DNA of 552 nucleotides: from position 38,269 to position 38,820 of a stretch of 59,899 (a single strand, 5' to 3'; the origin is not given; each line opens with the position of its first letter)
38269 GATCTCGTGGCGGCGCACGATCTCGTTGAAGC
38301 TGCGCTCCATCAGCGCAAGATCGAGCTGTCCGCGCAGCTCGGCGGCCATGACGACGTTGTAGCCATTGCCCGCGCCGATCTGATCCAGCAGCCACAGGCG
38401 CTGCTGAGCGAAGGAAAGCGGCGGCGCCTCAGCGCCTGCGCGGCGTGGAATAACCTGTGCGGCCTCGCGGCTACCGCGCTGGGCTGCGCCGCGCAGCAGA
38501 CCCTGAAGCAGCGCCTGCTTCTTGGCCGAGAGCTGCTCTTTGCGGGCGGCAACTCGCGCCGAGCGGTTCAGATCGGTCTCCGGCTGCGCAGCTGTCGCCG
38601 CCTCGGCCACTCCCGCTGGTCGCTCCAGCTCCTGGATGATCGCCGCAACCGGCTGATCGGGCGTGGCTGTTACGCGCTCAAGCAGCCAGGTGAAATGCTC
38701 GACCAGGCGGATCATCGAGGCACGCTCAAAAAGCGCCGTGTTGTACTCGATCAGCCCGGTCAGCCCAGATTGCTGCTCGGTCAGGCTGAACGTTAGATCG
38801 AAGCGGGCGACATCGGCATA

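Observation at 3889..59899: Convergent two-operon NRPS/PKS assembly line whose combination of features I do not recognise from any characterised pathway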

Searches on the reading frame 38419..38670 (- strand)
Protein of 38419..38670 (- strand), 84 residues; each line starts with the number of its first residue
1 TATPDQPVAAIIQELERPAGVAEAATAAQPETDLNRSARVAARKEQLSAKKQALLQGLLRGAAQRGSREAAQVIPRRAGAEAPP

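Call 60: search_protein_families(library=pfam, proteins=[window:38419-38670:-], max_evalue=1)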
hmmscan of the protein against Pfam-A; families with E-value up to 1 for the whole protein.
seq(84 aa): 0 families

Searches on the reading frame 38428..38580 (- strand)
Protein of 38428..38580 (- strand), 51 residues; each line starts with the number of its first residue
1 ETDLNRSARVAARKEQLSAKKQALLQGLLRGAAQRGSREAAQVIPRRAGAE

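Call 76: search_solved_structures(query=window:38428-38580:-, max_evalue=10, show_alignments=2)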
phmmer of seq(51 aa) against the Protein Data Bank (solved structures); distinct sequences matched with E-value up to 10: 12.
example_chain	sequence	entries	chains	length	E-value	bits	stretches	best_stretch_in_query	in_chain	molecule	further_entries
7n4w_A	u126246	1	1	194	1.4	13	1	17-50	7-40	ROTU4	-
9dnh_A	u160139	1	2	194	1.4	13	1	17-50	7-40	Engineered RamR variant D2.3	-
7n53_A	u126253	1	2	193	1.8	12.7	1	18-50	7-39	PAP4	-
36cd_A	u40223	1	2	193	2.5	12.2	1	18-50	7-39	CAT2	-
3vvx_A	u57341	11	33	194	3.4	11.8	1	17-50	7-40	Putative regulatory protein | Regulatory protein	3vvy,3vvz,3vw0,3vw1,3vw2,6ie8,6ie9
9dnc_A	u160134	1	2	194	3.8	11.7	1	17-50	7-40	Transcriptional regulator RamR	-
9dn9_B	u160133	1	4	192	3.9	11.6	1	17-50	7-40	Transcriptional regulator RamR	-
9dn8_A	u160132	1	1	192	4.4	11.5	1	17-50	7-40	Transcriptional regulator RamR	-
36bz_A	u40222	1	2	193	4.6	11.5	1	18-50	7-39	QUI1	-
7n54_A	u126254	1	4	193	6.2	11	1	18-50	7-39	GLAU4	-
9gtv_A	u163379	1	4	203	6.4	11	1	18-50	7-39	Transcriptional regulator RamR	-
7n4z_A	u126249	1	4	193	6.9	10.9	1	18-50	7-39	NOS4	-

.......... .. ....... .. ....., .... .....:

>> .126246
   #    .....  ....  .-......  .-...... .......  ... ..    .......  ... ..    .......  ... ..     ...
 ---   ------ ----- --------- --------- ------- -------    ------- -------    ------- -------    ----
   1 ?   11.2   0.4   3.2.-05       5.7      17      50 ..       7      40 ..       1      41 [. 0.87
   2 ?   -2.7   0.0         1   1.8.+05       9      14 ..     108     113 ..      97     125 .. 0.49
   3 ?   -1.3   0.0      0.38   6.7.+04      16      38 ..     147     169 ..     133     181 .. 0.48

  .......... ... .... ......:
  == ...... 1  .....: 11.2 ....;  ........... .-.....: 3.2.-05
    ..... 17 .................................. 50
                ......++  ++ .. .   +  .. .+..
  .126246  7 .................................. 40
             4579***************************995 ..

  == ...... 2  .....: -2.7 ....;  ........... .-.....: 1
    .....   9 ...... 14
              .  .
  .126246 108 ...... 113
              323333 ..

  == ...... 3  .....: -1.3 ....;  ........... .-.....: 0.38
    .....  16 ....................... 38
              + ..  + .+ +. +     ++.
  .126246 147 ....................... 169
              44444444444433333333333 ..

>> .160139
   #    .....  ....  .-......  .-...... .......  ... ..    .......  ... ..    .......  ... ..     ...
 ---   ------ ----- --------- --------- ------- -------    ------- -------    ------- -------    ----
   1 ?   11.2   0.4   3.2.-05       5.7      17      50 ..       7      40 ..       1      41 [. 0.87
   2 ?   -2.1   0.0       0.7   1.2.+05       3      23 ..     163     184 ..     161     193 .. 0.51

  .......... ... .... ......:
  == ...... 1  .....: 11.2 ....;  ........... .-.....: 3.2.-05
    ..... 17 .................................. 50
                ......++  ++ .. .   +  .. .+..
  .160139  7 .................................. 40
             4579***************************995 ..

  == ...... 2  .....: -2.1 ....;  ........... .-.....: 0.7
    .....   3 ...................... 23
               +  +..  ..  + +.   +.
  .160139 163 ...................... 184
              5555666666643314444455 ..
